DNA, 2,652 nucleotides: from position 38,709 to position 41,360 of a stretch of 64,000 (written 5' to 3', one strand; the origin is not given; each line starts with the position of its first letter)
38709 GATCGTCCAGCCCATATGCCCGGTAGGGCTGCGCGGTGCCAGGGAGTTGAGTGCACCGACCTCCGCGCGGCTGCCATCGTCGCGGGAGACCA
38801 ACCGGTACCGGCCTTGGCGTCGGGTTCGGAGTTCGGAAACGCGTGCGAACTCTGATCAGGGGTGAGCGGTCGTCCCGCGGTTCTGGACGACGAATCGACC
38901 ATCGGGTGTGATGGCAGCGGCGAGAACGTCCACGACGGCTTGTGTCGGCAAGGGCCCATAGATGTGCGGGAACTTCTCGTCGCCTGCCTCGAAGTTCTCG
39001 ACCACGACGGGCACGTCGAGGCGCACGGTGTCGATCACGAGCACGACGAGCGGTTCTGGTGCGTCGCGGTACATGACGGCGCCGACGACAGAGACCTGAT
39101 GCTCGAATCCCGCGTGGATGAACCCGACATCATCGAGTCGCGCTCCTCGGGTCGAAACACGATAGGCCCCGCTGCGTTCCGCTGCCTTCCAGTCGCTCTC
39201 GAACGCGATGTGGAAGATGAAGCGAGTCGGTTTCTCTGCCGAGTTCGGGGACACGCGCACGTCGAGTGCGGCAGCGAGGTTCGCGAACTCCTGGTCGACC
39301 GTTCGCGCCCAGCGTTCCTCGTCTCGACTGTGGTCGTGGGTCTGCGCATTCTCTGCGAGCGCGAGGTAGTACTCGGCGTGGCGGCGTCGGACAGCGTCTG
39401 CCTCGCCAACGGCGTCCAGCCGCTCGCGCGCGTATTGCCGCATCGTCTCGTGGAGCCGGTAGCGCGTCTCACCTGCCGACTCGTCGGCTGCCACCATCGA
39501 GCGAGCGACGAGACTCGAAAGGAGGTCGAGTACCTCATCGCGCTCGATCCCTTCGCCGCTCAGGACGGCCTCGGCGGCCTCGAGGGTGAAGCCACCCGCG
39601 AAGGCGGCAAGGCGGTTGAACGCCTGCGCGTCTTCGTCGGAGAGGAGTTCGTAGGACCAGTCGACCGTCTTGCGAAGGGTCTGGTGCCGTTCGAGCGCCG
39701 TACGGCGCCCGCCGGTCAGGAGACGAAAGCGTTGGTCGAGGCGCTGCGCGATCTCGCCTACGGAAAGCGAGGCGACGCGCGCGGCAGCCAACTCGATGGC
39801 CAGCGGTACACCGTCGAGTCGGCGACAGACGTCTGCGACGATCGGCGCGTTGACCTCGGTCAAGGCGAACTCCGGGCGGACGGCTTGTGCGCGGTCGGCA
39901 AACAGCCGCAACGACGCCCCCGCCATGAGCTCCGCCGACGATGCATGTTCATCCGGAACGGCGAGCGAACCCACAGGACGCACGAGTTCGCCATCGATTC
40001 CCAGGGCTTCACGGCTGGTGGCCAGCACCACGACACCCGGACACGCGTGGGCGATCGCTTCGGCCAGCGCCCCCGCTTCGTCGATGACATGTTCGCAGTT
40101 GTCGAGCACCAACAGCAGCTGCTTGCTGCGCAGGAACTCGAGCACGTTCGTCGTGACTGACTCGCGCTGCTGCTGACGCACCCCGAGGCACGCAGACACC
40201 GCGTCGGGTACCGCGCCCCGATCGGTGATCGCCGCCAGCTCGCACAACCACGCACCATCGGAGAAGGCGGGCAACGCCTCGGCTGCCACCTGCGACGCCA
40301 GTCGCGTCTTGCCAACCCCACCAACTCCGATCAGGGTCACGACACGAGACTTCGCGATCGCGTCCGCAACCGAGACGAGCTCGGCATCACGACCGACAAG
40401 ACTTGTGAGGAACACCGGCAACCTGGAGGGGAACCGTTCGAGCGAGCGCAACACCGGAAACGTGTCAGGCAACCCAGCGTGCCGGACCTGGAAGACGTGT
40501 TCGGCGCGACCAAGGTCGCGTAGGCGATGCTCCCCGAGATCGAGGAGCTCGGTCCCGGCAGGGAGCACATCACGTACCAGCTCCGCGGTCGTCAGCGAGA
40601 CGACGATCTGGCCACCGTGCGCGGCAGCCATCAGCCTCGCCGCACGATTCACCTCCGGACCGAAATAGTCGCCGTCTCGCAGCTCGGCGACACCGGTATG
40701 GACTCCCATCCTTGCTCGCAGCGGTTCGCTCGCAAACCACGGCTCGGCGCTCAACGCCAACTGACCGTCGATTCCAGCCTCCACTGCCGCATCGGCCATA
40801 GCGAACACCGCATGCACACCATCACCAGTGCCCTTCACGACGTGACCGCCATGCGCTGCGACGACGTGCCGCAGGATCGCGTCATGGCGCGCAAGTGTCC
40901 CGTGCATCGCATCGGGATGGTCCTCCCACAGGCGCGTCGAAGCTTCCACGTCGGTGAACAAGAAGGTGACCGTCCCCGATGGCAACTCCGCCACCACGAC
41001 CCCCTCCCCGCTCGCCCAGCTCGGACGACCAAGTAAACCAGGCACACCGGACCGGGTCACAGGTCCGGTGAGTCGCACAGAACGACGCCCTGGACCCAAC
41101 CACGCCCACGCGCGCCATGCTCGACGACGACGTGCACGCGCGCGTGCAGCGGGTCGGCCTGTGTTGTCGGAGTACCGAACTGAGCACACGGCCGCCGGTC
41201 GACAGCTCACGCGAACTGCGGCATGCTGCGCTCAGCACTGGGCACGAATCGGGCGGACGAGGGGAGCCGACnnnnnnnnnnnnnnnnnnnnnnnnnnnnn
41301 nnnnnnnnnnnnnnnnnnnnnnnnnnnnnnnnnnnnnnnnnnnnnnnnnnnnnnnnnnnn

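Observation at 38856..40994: Cyclase-STAND NTPase whose TPR sensor arm is replaced by a DUF952 domain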

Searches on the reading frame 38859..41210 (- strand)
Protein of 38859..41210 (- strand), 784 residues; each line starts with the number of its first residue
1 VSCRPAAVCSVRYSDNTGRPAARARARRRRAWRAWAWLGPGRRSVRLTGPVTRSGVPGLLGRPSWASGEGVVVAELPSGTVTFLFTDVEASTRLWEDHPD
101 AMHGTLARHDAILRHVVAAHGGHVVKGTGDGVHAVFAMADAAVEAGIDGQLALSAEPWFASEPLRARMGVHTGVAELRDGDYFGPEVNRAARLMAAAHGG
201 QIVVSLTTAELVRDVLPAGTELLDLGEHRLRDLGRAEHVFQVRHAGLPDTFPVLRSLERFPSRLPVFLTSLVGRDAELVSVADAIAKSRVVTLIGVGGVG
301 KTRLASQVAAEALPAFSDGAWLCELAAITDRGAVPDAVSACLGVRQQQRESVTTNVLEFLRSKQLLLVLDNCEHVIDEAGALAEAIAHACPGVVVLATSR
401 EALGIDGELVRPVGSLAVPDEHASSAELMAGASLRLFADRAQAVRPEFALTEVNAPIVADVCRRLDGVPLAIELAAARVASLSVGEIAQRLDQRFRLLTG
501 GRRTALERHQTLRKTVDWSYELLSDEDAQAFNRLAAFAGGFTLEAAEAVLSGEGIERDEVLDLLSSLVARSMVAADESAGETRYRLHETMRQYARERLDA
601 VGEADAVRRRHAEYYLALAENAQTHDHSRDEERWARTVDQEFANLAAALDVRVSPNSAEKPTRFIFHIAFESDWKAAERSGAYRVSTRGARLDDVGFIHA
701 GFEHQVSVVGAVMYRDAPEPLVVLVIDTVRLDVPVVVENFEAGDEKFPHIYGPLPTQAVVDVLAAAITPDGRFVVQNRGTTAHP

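Call 3: search_protein_families(library=pfam, proteins=[window:38859-41210:-], max_evalue=0.01)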
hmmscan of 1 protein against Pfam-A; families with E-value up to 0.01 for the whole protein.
window:38859-41210:- (784 aa): 8 families
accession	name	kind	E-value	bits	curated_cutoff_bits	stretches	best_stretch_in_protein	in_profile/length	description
PF06108.18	DUF952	-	1.6e-21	76.4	23.7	1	671-762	4-90/90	Protein of unknown function (DUF952)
PF00211.25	Guanylate_cyc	-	7.2e-13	49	21.9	1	77-231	5-171/183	Adenylate and Guanylate cyclase catalytic domain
PF00931.28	NB-ARC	-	4.1e-06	26.7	23.5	1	288-521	18-247/248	NB-ARC domain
PF13191.12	AAA_16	-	7.8e-05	23.7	32.6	1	271-374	2-143/167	AAA ATPase domain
PF13401.12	AAA_22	-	0.00065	20.4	27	1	289-385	6-104/130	AAA domain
PF25199.1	nSTAND_NTPase5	-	0.0025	18.1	34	0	283-401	36-134/145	Novel STAND NTPase 5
PF20720.3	nSTAND3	-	0.0075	16.4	27.2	0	281-314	10-43/155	Novel STAND NTPase 3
PF05729.18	NACHT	-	0.0093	16.3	26.7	0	289-403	1-132/167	NACHT domain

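Call 9: find_related_loci(query=window:38859-40997:-, collection=genome_contigs, flank=10000)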
Query window:38859-40997:- (713 aa) in genome_contigs; peptide patterns used: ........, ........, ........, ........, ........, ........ (x = any residue, [..] = any of these).
600 stretches matched a pattern (row limit reached: there are more); 592 encode a relative of the query (tblastn E <= 1e-3); the best 80 are kept; 80 distinct loci.
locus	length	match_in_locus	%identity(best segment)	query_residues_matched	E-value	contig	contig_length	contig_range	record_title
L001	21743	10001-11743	52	4-578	1e-174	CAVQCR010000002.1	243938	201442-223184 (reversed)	MAG: uncultured Actinomycetota bacterium isolate MFD02248.bin.1.145 genome assembly, contig: contig_14202, whole genome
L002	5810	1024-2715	51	6-551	2e-174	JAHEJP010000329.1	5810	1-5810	MAG: Chloroflexota bacterium isolate Ww555 NODE_55050_length_5810_cov_6.506240, whole genome shotgun sequence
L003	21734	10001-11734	52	6-577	2e-163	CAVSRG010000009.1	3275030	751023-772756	MAG: uncultured Actinomycetota bacterium isolate MFD04463.bin.2.214 genome assembly, contig: contig_8799, whole genome s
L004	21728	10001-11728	51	5-579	5e-162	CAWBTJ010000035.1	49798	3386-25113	MAG: Candidatus Eremiobacteraeota bacterium isolate MFD04580.bin.4.256 genome assembly, contig: contig_25804, whole geno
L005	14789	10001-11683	49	6-578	1e-160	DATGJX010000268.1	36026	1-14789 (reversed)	MAG TPA_asm: Candidatus Baltobacteraceae bacterium isolate SMAG_U9844 k141_310691, whole genome shotgun sequence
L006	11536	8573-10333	47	1-579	3e-160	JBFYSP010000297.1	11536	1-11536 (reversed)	MAG: Anaerolineae bacterium isolate PPR_0243 PPR_0243_bin.14.fa_k121_1204441, whole genome shotgun sequence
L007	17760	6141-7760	51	9-545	5e-159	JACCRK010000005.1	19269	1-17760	MAG: Herpetosiphonaceae bacterium isolate MGR_bin20 SD2897-2912_k127_4634298, whole genome shotgun sequence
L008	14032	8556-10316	50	4-574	1e-158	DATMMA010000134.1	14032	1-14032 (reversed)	MAG TPA_asm: Streptosporangiaceae bacterium isolate SMAG_U12811 k141_64786, whole genome shotgun sequence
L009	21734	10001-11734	52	6-577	1e-157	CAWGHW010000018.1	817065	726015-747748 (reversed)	MAG: uncultured Actinomycetota bacterium isolate MFD02671.bin.1.57 genome assembly, contig: contig_32126, whole genome s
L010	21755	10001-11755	49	4-578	4e-158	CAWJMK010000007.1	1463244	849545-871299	MAG: uncultured Actinomycetota bacterium isolate MFD02671.bin.1.25 genome assembly, contig: contig_1906, whole genome sh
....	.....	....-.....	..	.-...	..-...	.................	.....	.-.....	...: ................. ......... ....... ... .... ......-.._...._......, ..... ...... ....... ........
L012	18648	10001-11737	51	4-578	8e-157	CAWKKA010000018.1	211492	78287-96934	MAG: uncultured Actinomycetota bacterium isolate MFD00731.bin.2.173 genome assembly, contig: contig_88607, whole genome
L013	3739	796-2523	46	5-579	8e-160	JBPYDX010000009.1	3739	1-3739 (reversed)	MAG: Candidatus Eremiobacteraceae bacterium isolate Bin.001.fastaField_forest_FP4 k127_10350471, whole genome shotgun se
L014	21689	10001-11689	49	6-579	1e-153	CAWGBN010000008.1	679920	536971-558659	MAG: Candidatus Eremiobacteraeota bacterium isolate MFD06435.bin.2.195 genome assembly, contig: contig_84078, whole geno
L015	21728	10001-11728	51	6-579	3e-153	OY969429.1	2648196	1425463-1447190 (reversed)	MAG: Candidatus Eremiobacteraeota bacterium isolate MFD05705.bin.c.4 genome assembly, chromosome: 1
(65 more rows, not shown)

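Call 25: search_protein_families(library=padloc, proteins=[window:38859-40997:-], max_evalue=0.01)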
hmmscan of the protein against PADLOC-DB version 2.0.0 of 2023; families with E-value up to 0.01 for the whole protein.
window:38859-40997:- (713 aa): 1 family
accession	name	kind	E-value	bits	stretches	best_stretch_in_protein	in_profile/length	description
PDLC02367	PycC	-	0.00026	18.5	1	10-74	44-112/226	-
